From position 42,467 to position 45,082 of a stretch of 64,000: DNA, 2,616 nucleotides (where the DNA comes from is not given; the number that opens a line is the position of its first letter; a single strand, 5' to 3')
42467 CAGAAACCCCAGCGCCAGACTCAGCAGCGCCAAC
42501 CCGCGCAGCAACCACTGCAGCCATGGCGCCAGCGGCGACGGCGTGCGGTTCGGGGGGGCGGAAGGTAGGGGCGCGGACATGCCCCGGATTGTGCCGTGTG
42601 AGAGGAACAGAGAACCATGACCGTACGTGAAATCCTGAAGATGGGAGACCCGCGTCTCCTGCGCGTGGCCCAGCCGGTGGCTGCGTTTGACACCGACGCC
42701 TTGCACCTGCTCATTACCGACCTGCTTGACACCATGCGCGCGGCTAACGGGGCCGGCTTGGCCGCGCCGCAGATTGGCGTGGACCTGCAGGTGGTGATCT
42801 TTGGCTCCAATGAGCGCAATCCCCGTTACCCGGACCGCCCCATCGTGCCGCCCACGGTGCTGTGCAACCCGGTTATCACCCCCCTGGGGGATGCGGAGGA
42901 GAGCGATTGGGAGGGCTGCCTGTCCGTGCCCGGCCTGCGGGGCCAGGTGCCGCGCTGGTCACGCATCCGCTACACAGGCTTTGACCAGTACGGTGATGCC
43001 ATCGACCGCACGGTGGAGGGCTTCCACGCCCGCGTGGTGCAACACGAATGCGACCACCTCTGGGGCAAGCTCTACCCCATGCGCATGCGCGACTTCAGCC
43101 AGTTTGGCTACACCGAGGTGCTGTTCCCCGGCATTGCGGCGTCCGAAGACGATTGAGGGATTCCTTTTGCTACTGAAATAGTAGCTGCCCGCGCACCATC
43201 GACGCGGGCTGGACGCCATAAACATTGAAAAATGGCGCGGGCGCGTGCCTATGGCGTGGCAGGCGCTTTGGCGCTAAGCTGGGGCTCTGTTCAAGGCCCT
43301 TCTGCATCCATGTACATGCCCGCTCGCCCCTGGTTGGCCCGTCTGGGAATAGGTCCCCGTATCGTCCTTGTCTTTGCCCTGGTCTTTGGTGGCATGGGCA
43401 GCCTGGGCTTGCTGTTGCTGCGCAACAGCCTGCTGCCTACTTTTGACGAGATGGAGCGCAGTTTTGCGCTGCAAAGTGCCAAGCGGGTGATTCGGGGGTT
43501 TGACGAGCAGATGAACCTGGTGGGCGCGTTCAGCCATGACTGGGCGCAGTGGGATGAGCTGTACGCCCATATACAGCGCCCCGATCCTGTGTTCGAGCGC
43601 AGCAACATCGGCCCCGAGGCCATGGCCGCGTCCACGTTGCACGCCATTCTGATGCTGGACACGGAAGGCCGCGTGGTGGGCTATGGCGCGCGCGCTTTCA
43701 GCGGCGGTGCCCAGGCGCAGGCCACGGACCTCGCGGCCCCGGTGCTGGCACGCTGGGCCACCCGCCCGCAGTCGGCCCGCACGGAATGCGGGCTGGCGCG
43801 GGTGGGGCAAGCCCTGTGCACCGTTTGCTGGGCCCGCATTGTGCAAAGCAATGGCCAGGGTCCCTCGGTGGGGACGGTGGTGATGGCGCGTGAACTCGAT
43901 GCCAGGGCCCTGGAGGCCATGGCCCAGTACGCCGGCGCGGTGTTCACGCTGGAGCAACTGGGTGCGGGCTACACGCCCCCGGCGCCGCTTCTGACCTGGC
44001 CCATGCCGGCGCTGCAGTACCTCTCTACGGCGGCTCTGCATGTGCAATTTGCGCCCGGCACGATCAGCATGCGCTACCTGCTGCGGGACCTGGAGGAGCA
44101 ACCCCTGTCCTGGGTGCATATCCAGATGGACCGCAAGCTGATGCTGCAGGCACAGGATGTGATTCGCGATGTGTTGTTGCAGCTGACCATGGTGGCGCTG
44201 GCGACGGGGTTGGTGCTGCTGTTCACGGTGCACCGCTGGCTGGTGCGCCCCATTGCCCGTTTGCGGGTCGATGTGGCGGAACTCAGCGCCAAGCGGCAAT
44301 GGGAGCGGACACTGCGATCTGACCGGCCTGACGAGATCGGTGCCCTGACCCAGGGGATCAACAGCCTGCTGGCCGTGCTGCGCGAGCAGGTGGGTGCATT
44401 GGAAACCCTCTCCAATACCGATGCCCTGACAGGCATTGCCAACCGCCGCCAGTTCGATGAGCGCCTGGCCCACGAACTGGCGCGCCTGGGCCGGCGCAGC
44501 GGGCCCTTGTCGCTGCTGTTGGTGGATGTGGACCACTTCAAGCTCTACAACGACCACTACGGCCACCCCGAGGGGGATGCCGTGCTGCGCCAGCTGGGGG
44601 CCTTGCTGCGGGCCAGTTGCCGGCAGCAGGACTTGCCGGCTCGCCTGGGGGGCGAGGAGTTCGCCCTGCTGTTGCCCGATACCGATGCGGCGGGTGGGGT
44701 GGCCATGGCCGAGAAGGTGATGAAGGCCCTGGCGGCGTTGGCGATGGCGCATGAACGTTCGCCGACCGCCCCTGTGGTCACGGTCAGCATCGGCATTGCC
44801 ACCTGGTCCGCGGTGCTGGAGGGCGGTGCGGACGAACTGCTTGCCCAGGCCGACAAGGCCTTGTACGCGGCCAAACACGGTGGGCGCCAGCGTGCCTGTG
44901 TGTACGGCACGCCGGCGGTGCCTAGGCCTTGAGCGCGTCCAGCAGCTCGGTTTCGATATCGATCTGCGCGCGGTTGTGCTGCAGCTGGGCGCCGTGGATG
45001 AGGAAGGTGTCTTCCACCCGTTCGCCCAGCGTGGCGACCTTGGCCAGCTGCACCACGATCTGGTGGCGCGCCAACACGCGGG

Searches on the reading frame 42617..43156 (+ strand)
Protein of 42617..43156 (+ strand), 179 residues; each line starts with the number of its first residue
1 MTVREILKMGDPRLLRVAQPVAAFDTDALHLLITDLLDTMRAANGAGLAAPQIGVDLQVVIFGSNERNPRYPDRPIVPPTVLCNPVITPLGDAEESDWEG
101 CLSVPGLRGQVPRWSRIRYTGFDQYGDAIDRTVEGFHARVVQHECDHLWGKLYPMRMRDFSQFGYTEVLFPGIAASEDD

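Call 91: find_encoding_contigs(protein=window:42617-43156:+, flank=2500, max_places=10)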
Protein window:42617-43156:+ (179 aa): 23 contigs read that carry it; 10 places shown.
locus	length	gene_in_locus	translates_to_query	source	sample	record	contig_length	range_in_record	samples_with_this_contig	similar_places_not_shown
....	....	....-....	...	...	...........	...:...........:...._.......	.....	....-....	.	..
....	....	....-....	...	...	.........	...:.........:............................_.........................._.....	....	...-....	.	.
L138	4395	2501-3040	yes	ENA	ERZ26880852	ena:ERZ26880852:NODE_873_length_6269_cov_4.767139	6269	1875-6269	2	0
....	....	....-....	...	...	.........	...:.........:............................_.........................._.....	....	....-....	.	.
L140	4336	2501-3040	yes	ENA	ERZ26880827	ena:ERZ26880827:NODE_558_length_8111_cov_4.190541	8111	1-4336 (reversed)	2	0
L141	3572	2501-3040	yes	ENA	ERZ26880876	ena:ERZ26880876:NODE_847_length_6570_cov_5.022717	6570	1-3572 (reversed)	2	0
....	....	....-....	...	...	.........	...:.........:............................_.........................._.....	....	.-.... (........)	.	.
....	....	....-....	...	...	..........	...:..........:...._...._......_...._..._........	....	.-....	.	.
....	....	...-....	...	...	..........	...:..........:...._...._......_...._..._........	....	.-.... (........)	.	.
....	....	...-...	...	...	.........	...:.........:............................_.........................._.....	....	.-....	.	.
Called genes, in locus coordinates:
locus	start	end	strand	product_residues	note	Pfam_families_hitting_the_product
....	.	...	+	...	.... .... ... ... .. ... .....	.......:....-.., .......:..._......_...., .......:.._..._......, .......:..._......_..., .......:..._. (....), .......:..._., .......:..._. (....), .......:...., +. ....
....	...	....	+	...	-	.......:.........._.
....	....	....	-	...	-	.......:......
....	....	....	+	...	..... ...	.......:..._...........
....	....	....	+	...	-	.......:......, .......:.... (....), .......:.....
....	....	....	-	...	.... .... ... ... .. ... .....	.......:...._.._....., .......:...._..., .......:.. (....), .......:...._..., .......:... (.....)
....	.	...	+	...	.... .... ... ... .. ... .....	?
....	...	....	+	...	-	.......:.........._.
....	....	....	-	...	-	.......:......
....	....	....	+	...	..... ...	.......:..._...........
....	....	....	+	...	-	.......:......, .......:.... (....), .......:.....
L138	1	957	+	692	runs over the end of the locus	PF22745:Nlig-Ia, PF01653:DNA_ligase_aden, PF03120:OB_DNA_ligase, PF03119:DNA_ligase_ZBD, PF14520:HHH_5 (weak), PF12826:HHH_2, PF14520:HHH_5 (weak), PF00533:BRCT, +1 more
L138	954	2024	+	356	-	PF04909:Amidohydro_2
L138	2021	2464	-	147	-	PF04304:DUF454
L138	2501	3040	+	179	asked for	PF01327:Pep_deformylase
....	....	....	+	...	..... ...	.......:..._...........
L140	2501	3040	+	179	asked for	PF01327:Pep_deformylase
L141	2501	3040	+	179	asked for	PF01327:Pep_deformylase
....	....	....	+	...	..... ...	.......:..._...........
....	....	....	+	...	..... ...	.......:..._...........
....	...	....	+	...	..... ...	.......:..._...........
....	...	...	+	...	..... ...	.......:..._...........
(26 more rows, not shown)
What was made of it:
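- On MITE / mobile element in general: Ten strain-level contigs are identical at the def site (call 91).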

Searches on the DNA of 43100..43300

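Call 79: search_rna_families(source=window, start=43100, end=43300, threshold=evalue, max_evalue=10)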
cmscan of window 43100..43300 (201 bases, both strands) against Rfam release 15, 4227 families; matches with E-value up to 10: 2.
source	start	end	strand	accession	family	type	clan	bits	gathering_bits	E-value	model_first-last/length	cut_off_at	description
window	43194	43256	-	RF00931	mir-879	Gene; miRNA;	-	13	90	6.7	1-74/74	no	mir-879 microRNA precursor family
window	43284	43300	-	RF01144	sR17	Gene; snRNA; snoRNA; CD-box;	-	12.4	36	1.1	39-55/55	5'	Small nucleolar RNA sR17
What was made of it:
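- On Known RNA family (Rfam): Nothing relevant appears at E <= 10 around copy 43165 (call 79).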

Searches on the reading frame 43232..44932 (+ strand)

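Call 76: search_protein_families(library=pfam, proteins=[window:43232-44932:+], max_evalue=0.00001)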
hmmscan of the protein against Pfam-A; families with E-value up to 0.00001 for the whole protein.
window:43232-44932:+ (566 aa): 2 families
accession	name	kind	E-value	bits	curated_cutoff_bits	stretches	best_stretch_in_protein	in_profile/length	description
PF00990.26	GGDEF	-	2.1e-47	161.3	23.8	1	395-554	2-161/161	Diguanylate cyclase, GGDEF domain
PF05228.19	CHASE4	-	2.4e-27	96.2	26.2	1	91-240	3-139/140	CHASE4 domain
